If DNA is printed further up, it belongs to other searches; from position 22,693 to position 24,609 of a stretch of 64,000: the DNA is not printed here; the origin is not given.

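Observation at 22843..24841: SIR2-like protein with a ~295-aa insertion between the GAGAS and TTNYD motifs, possibly preceded by a small ORF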

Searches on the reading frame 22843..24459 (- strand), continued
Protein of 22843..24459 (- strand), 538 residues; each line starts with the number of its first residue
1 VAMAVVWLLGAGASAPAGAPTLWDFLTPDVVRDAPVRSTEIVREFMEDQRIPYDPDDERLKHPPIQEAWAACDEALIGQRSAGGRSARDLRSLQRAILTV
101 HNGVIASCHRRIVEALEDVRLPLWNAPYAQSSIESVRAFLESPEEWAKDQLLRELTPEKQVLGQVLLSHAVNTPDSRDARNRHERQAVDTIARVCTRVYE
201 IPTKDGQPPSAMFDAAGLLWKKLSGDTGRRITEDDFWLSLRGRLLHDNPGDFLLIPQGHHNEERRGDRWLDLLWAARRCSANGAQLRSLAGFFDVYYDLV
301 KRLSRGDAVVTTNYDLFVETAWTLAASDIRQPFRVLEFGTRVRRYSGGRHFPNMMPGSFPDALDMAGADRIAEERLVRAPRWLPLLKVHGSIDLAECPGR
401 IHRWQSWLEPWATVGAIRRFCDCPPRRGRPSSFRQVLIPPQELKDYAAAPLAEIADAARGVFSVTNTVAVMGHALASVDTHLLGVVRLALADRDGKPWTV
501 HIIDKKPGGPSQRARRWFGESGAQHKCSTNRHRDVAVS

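Call 34: fold_search(model_id=the predicted structure, library=pdb)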
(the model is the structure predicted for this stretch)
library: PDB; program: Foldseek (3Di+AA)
matches with E <= 10: 422; with E <= 0.001: 14
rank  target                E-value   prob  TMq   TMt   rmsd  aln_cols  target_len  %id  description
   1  8uae_F                1.7e-05  1.00  0.32  0.43  20.2       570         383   13  E. coli Sir2_HerA complex (12:6) with ATPgamaS (released 2023-12-27)
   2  8sub_E                2.6e-05  1.00  0.29  0.37  20.8       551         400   13  E. coli SIR2-HerA complex (dodecamer SIR2 pentamer HerA) (released 2023-12-27)
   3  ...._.                3.2e-05  1.00  0.26  0.38  17.9       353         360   14  Cryo-EM structure of PsSIR2 (released 2024-09-11)
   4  8uae_B                3.3e-05  1.00  0.31  0.42  20.9       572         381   12  E. coli Sir2_HerA complex (12:6) with ATPgamaS (released 2023-12-27)
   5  8suw_B                3.7e-05  1.00  0.31  0.40  21.6       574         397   13  E. coli SIR2-HerA complex (dodecamer SIR2 bound 4 protomers of HerA) (released 2024-03-27)
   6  8sub_I                5.9e-05  1.00  0.29  0.38  20.2       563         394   12  E. coli SIR2-HerA complex (dodecamer SIR2 pentamer HerA) (released 2023-12-27)
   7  8sub_D                6.8e-05  1.00  0.32  0.41  21.4       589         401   14  E. coli SIR2-HerA complex (dodecamer SIR2 pentamer HerA) (released 2023-12-27)
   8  8sub_K                7.1e-05  1.00  0.32  0.41  17.6       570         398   14  E. coli SIR2-HerA complex (dodecamer SIR2 pentamer HerA) (released 2023-12-27)
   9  8sub_A                8.2e-05  1.00  0.29  0.37  20.1       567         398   11  E. coli SIR2-HerA complex (dodecamer SIR2 pentamer HerA) (released 2023-12-27)
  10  8suw_J                9.9e-05  1.00  0.32  0.41  18.4       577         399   14  E. coli SIR2-HerA complex (dodecamer SIR2 bound 4 protomers of HerA) (released 2024-03-27)
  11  8sub_B                1.2e-04  1.00  0.28  0.37  19.1       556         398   12  E. coli SIR2-HerA complex (dodecamer SIR2 pentamer HerA) (released 2023-12-27)
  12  8sub_G                1.8e-04  1.00  0.30  0.39  20.9       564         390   12  E. coli SIR2-HerA complex (dodecamer SIR2 pentamer HerA) (released 2023-12-27)
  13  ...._E                1.9e-04  1.00  0.26  0.38  17.1       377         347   14  Cryo-EM structure of SIR2/HerA antiphage complex (released 2024-09-11)
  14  8su9_D                2.1e-04  1.00  0.28  0.37  22.0       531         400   14  E. coli SIR2-HerA complex (hexamer HerA bound with dodecamer Sir2) (released 2024-03-27)
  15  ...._P                1.2e-03  1.00  0.23  0.34  18.3       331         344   15  Cryo-EM structure of SIR2/HerA antiphage complex (released 2024-09-11)
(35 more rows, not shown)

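Call 41: search_protein_families(library=padloc, alignment_id=A3, max_evalue=0.001)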
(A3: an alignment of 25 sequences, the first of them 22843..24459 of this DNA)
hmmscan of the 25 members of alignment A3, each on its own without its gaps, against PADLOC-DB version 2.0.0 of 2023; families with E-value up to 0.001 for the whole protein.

A. member 1, window:22843-24459:- (538 aa): 3 families
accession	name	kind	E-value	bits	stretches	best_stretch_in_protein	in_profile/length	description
PDLC04087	SIR2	-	6.2e-07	26.6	1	300-395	126-197/343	-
PDLC02419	Aga_SIR2-PNTD1-PNTD2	-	7.7e-06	22.9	0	4-25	7-28/558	Class I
PDLC04081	SIR2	-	2.4e-05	21.7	0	7-67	21-77/345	-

B. families by the number of members that match (of 25 scanned): 28 families (the first 25 are shown)
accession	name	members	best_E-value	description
PDLC04087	SIR2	22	7.2e-10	-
PDLC02408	Aga_SIR2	19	1.7e-12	Class II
PDLC04081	SIR2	17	1.7e-08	-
PDLC04093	SIR2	15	1.2e-11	-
PDLC04082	SIR2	15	2.1e-11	-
PDLC02414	Aga_SIR2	13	2.8e-10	-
PDLC02186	SIR2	9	9.6e-08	-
PDLC04084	SIR2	8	2.6e-11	-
PDLC04078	SIR2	8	3.7e-07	-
PDLC04096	SIR2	8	6.1e-07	-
PDLC04094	SIR2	8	1.4e-06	-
PDLC04088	SIR2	7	2.1e-09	-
PDLC04076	SIR2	6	2e-06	-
PDLC04092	SIR2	5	0.0001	-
PDLC04080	SIR2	3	3.5e-08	-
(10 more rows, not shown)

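Call 42: search_protein_families(library=pfam, alignment_id=A3, max_evalue=0.001)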
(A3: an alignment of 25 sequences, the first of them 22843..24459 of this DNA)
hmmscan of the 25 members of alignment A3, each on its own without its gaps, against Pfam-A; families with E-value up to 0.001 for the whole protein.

A. member 1, window:22843-24459:- (538 aa): 1 family
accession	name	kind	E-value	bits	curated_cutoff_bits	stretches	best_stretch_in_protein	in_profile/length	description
PF13289.12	SIR2_2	-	0.00011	22.8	24.5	1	308-393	2-51/141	SIR2-like domain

B. families by the number of members that match (of 25 scanned): 3 families
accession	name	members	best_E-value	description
PF13289.12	SIR2_2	22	2.5e-10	SIR2-like domain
PF14253.11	AbiH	2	5.7e-05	Bacteriophage abortive infection AbiH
PF02146.23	SIR2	1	0.0002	Sir2 family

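Call 43: search_solved_structures(query=A2, max_evalue=1, show_alignments=2)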
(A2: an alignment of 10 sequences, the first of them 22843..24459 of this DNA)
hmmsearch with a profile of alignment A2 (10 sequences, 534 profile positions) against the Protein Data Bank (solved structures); distinct sequences matched with E-value up to 1: 55.
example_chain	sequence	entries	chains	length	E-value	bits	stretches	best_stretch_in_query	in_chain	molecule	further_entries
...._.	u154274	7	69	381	1.9e-05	26.9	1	359-388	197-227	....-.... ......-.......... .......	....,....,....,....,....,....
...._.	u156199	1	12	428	0.00039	22.5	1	136-381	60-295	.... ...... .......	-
1m2k_A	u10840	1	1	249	0.0057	18.7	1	364-394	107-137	Silent Information Regulator 2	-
4twi_A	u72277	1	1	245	0.006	18.6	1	364-394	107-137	NAD-dependent protein deacylase 1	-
1m2j_A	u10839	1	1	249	0.0062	18.6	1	364-394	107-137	Silent Information Regulator 2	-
1m2g_A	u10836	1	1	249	0.0063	18.6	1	364-394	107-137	Silent Information Regulator 2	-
1ici_A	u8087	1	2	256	0.0069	18.4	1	364-394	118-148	TRANSCRIPTIONAL REGULATORY PROTEIN, SIR2 FAMILY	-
6k0w_B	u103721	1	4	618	0.0079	18.2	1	25-165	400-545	Adenine specific DNA methyltransferase (Mod)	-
1m2n_A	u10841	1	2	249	0.0097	17.9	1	368-394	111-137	Silent Information Regulator 2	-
8wkt_A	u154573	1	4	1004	0.01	17.9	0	280-296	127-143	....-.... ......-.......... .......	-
8k98_C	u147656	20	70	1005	0.01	17.9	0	280-296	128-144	a protein | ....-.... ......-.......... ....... | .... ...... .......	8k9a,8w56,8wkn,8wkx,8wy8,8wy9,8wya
8wks_A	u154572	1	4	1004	0.011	17.8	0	280-296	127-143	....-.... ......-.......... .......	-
8wyb_A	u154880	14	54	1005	0.011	17.8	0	280-296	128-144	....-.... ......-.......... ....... | DSR2 H171A | DSR2(H171A)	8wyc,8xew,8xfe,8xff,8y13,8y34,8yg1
8gbn_A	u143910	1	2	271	0.031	16.3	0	364-395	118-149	NAD-dependent protein deacylase sirtuin-5, mitochondrial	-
8gbl_A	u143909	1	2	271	0.036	16.1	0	364-395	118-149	NAD-dependent protein deacylase sirtuin-5, mitochondrial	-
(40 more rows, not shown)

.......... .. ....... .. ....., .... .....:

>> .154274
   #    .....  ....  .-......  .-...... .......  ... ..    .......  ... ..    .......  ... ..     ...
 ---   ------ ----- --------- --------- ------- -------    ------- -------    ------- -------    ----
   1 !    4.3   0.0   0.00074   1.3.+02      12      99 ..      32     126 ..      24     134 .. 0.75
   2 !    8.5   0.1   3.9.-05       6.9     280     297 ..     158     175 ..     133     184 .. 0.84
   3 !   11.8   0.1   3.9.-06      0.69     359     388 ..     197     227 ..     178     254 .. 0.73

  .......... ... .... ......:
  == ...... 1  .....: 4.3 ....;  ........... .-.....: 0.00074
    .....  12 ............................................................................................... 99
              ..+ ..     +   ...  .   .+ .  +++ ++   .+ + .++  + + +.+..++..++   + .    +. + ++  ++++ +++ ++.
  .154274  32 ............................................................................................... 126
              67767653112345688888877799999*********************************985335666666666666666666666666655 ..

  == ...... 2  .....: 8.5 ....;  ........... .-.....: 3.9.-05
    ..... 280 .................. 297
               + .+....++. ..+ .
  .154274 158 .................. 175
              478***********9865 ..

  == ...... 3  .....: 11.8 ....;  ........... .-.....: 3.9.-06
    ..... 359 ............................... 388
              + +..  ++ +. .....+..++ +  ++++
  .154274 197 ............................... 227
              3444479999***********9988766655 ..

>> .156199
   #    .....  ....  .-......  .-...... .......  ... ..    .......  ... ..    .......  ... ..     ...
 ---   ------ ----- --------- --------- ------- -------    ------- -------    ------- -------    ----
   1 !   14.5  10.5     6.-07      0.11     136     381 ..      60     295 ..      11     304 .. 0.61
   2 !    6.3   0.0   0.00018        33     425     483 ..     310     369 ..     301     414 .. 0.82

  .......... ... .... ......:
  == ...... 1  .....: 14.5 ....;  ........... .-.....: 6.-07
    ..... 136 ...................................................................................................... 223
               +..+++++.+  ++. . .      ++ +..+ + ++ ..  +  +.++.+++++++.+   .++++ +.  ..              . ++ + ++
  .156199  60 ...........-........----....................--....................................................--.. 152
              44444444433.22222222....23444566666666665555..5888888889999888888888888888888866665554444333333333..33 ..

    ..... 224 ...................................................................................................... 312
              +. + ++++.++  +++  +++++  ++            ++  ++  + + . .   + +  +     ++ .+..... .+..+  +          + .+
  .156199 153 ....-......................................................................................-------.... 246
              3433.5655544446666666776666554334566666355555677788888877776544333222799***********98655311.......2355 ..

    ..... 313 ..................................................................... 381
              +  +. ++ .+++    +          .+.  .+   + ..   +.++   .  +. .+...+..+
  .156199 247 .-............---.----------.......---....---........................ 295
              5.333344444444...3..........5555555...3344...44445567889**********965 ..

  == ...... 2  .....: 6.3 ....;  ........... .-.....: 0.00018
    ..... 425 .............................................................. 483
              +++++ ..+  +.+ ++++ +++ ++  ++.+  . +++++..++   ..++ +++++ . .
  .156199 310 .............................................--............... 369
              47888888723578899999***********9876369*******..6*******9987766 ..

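Call 46: search_protein_families(library=pfam, alignment_id=A4, max_evalue=0.00001)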
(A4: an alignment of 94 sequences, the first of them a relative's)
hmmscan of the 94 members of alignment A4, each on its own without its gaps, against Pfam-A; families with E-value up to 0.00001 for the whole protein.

A. member 1, L003:5719-6720:- (333 aa): 3 families
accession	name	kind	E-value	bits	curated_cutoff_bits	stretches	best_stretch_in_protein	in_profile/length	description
PF16363.11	GDP_Man_Dehyd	-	6e-132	440.5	27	1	11-315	1-332/332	GDP-mannose 4,6 dehydratase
PF01370.27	Epimerase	-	2.9e-69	233.6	20.9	1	10-248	1-240/240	NAD dependent epimerase/dehydratase family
PF04321.23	RmlD_sub_bind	-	2.2e-09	37.2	27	1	9-174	2-146/287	RmlD substrate binding domain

B. families by the number of members that match (of 94 scanned): 83 families (the first 25 are shown)
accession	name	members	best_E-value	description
PF04055.27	Radical_SAM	3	4.5e-27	Radical SAM superfamily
PF00072.30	Response_reg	2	1.6e-68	Response regulator receiver domain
PF00361.26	Proton_antipo_M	2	4.3e-58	NADH:quinone oxidoreductase/Mrp antiporter, TM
PF00512.31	HisKA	2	1.1e-24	His Kinase A (phospho-acceptor) domain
PF16363.11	GDP_Man_Dehyd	1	6e-132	GDP-mannose 4,6 dehydratase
PF00501.34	AMP-binding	1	3.5e-93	AMP-binding enzyme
PF02606.20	LpxK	1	3.6e-88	Tetraacyldisaccharide-1-P 4'-kinase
PF01262.27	AlaDh_PNT_C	1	6.6e-82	Alanine dehydrogenase/PNT, C-terminal domain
PF01116.26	F_bP_aldolase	1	5.6e-78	Fructose-bisphosphate aldolase class-II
PF01370.27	Epimerase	1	2.9e-69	NAD dependent epimerase/dehydratase family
PF20254.3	DMFA2_C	1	2e-65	N,N-dimethylformamidase beta subunit-like, C-terminal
PF05222.21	AlaDh_PNT_N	1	8.4e-49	Alanine dehydrogenase/PNT, N-terminal domain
PF13378.12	MR_MLE_C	1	2.4e-45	Enolase C-terminal domain-like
PF00176.29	SNF2-rel_dom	1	5e-44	SNF2-related domain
PF01063.24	Aminotran_4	1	6e-37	Amino-transferase class IV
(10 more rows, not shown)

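Call 47: search_protein_families(library=padloc, alignment_id=A4, max_evalue=1e-8)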
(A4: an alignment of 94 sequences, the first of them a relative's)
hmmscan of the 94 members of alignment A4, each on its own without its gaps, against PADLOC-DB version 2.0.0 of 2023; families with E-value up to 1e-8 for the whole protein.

A. member 1, L003:5719-6720:- (333 aa): 0 families

B. families by the number of members that match (of 94 scanned): 79 families (the first 25 are shown)
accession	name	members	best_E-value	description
PDLC02643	DrmMI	1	0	DrmMI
PDLC02644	DrmMI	1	1.5e-240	DrmMI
PDLC02646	DrmMI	1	1.3e-175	DrmMI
PDLC03618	REase_MTase_IIG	1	2.5e-171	Type IIG restriction enzyme-methyltransferase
PDLC02638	DrmMI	1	6.4e-129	DrmMI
PDLC02639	DrmMI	1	3.3e-90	DrmMI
PDLC02842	DpdE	1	2.9e-75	DpdE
PDLC02645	DrmMI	1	2.8e-72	DrmMI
PDLC02640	DrmMI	1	9.8e-72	DrmMI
PDLC00633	ZorD1|ZorD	1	6.3e-71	"SWI2/SNF2 helicase, Mrr-like nuclease"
PDLC03627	REase_MTase_IIG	1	1.7e-61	Type IIG restriction enzyme-methyltransferase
PDLC02845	DpdE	1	2.3e-59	DpdE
PDLC00631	ZorD1|ZorD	1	2.4e-55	"SWI2/SNF2 helicase, Mrr-like nuclease"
PDLC00632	ZorD1|ZorD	1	8.8e-54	"SWI2/SNF2 helicase, Mrr-like nuclease"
PDLC02850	DpdE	1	1.6e-52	DpdE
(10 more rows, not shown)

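Call 48: find_related_loci(query=A1, collection=metagenome_contigs, flank=10000)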
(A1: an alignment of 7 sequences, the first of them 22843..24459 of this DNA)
Query A1 (538 aa) in metagenome_contigs; peptide patterns used: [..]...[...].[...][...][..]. (x = any residue, [..] = any of these).
600 stretches matched a pattern (row limit reached: there are more); 4 encode a relative of the query (tblastn E <= 1e-3); 4 distinct loci.
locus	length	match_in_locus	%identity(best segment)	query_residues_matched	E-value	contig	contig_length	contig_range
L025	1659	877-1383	30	6-179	3e-17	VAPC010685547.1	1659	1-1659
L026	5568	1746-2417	23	291-520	1e-12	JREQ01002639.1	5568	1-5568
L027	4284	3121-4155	24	6-503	3e-10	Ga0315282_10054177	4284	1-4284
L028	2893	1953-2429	24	288-493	8e-8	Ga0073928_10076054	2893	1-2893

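Call 57: find_homologous_proteins(query=P0002, max_evalue=0.00001)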
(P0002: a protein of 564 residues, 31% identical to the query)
Query P0002 (564 aa): 14 proteins with E <= 0.00001 among 8000 candidates.
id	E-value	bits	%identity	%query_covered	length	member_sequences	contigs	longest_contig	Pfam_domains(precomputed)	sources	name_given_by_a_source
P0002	0.0e+0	1320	100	100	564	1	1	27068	PF13289.13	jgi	-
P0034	1.8e-235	801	65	96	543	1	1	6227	PF13289.13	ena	-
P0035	2.1e-201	689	57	97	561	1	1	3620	PF13289.13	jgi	jgi:NAD-dependent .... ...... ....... deacetylase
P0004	5.3e-135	469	42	99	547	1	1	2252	PF13289.13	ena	-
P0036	1.5e-67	247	32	52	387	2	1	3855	PF13289.13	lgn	-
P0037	7.5e-62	228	33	55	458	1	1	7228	PF13289.13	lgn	-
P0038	2.6e-15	74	34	26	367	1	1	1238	PF13289.13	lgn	-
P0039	3.7e-14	70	35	24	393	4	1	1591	-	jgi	jgi:hypothetical protein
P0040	5.3e-14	70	32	28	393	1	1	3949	PF13289.13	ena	-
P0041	1.1e-13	69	27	35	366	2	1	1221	PF13289.13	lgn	-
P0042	1.9e-13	68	32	22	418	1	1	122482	PF13289.13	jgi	-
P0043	2.3e-9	55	33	24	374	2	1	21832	PF13289.13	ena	-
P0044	2.8e-8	51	26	41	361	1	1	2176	PF13289.13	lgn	-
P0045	1.4e-6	45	28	29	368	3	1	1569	PF13289.13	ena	-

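Call 58: find_related_loci(query=A2, collection=viral_contigs, flank=10000)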
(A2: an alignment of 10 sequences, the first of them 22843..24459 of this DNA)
Query A2 (538 aa) in viral_contigs; peptide patterns used: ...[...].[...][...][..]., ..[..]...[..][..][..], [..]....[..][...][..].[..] (x = any residue, [..] = any of these).
358 stretches matched a pattern, but none encodes a relative of the query by tblastn (E <= 1e-3).

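Call 59: find_encoding_contigs(protein=P0034, flank=10000)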
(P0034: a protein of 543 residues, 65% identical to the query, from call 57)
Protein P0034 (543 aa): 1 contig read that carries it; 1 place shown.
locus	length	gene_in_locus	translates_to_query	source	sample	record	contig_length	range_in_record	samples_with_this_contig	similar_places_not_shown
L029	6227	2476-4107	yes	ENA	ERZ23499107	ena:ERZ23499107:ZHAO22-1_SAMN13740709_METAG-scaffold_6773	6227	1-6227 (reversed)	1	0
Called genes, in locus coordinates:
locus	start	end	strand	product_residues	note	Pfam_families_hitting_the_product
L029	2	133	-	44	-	?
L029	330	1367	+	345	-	-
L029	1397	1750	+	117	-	-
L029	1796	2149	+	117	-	-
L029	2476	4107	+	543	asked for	PF13289:SIR2_2 (weak)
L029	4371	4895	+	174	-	-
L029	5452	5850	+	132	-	-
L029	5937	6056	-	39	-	-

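Call 60: find_encoding_contigs(protein=P0035, flank=10000)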
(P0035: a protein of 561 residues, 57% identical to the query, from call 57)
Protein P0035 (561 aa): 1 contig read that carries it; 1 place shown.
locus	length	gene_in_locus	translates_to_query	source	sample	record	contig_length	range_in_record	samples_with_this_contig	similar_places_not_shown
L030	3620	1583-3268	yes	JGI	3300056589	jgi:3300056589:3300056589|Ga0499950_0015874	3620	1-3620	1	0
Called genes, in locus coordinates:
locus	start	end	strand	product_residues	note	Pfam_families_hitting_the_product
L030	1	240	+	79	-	?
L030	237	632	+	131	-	-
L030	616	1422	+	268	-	PF06114:Peptidase_M78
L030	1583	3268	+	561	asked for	PF13289:SIR2_2 (faint)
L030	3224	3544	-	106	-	-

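Call 61: find_encoding_contigs(protein=P0037, flank=10000)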
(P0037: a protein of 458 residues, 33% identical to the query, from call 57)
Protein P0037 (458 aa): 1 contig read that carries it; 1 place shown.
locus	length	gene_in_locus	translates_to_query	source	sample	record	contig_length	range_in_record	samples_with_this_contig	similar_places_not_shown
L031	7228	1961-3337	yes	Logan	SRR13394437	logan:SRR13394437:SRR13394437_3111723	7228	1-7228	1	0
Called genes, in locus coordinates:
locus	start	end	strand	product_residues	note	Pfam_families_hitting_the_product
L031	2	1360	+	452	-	?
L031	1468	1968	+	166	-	-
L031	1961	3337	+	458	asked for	PF13289:SIR2_2 (faint)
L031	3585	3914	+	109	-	-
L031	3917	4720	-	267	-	-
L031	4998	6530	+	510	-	PF02518:HATPase_c (weak), PF13589:HATPase_c_3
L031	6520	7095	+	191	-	-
